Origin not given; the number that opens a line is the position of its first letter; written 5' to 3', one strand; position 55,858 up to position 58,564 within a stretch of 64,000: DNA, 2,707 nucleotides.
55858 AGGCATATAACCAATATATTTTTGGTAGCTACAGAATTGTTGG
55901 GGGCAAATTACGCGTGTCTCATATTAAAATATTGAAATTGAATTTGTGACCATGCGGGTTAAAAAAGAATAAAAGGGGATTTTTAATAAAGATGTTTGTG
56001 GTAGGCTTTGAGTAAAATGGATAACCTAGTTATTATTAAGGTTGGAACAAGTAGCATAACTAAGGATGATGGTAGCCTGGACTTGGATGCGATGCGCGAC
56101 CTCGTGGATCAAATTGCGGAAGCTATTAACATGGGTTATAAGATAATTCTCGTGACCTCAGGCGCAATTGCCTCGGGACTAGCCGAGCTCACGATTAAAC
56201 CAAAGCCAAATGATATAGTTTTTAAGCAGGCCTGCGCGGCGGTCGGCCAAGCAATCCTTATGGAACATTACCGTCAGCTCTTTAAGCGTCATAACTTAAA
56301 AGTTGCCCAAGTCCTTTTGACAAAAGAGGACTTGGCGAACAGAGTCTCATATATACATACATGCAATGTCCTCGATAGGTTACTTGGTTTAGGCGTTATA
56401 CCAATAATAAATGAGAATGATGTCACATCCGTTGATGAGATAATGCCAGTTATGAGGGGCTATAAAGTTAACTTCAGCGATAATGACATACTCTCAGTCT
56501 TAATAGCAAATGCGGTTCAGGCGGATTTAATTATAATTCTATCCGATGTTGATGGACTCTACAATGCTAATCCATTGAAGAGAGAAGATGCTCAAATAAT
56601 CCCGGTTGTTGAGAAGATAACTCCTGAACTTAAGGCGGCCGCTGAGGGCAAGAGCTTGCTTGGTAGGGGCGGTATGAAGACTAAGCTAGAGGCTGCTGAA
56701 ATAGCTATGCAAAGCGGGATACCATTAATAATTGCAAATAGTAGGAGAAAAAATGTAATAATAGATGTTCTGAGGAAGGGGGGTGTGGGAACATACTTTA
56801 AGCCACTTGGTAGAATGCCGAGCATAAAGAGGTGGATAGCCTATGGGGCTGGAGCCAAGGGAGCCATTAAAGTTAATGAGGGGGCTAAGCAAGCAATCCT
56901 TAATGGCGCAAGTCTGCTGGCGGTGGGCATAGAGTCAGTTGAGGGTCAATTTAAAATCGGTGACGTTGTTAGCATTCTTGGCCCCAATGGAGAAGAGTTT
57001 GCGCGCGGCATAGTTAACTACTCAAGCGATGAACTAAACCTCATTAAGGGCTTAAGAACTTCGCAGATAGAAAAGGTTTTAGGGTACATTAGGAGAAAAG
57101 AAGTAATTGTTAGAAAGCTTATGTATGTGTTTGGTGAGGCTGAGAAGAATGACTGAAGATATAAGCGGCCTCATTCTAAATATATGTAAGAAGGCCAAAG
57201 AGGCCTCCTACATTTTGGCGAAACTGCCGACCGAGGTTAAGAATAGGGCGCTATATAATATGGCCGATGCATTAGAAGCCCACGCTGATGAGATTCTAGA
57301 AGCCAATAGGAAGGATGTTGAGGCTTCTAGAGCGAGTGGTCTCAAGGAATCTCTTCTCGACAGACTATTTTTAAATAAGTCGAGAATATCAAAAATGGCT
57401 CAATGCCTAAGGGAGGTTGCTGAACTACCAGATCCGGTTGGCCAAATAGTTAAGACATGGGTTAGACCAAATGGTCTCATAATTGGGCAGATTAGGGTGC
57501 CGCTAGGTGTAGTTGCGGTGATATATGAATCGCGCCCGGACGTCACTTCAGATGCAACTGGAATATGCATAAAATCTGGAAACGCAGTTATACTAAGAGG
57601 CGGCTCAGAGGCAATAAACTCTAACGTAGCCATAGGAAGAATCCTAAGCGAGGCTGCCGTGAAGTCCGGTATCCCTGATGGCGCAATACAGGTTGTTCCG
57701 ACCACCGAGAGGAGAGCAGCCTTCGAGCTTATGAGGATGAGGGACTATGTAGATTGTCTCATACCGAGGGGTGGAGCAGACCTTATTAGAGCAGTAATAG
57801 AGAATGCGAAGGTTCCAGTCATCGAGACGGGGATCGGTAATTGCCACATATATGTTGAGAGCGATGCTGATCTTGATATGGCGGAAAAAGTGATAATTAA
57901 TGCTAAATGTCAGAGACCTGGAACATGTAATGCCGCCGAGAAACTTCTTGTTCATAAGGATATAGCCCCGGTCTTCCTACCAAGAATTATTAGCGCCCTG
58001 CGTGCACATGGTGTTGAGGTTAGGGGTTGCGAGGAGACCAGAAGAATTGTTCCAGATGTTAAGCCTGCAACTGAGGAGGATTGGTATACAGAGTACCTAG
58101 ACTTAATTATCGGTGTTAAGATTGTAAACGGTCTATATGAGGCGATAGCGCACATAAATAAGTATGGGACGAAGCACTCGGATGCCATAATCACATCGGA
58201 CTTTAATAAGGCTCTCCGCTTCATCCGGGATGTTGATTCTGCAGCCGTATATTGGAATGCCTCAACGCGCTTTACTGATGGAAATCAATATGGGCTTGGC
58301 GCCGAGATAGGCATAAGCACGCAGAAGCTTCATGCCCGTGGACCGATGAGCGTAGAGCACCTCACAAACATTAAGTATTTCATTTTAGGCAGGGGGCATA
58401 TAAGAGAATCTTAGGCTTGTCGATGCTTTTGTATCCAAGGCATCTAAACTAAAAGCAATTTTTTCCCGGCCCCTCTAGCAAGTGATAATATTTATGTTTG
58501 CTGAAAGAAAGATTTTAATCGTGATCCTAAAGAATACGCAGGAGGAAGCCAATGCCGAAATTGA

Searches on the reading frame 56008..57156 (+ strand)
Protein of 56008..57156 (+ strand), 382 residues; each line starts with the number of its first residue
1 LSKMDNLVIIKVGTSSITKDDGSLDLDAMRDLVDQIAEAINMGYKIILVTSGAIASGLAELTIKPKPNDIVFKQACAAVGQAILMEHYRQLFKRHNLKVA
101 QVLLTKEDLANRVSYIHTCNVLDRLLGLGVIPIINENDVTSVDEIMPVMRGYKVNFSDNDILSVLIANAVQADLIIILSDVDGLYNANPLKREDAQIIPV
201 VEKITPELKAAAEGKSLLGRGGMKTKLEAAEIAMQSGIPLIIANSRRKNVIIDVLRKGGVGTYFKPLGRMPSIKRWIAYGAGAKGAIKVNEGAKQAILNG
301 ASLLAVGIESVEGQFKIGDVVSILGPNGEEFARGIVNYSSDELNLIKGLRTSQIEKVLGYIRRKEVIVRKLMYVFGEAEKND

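Call 66: search_protein_families(library=pfam, proteins=[window:56008-57156:+], max_evalue=0.00001)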
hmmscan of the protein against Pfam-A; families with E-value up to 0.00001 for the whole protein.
window:56008-57156:+ (382 aa): 2 families
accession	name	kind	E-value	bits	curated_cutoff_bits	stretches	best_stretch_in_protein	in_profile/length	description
PF00696.33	AA_kinase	-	3e-45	155.2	24.9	1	7-244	2-234/234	Amino acid kinase family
PF01472.26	PUA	-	1.2e-21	76.8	24.8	1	285-358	1-74/74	PUA domain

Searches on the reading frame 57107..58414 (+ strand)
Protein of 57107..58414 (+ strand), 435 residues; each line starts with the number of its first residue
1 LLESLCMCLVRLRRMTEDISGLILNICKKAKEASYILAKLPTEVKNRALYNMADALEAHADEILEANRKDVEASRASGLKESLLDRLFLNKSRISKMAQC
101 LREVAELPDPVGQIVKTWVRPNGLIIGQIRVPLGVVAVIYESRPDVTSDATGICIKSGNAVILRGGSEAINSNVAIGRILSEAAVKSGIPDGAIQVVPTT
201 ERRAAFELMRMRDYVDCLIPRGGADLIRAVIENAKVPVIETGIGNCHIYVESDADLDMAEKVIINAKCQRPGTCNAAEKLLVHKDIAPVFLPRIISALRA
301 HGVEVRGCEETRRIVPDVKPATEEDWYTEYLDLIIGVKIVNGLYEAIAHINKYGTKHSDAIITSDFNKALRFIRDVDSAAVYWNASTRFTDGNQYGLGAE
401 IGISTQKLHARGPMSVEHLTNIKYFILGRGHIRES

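Call 66: search_protein_families(library=pfam, proteins=[window:57107-58414:+], max_evalue=0.00001)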
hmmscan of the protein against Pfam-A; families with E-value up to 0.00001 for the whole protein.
window:57107-58414:+ (435 aa): 1 family
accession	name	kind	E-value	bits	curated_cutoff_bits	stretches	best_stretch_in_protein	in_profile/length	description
PF00171.27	Aldedh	-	4.4e-26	91.9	23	1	25-301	33-296/461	Aldehyde dehydrogenase family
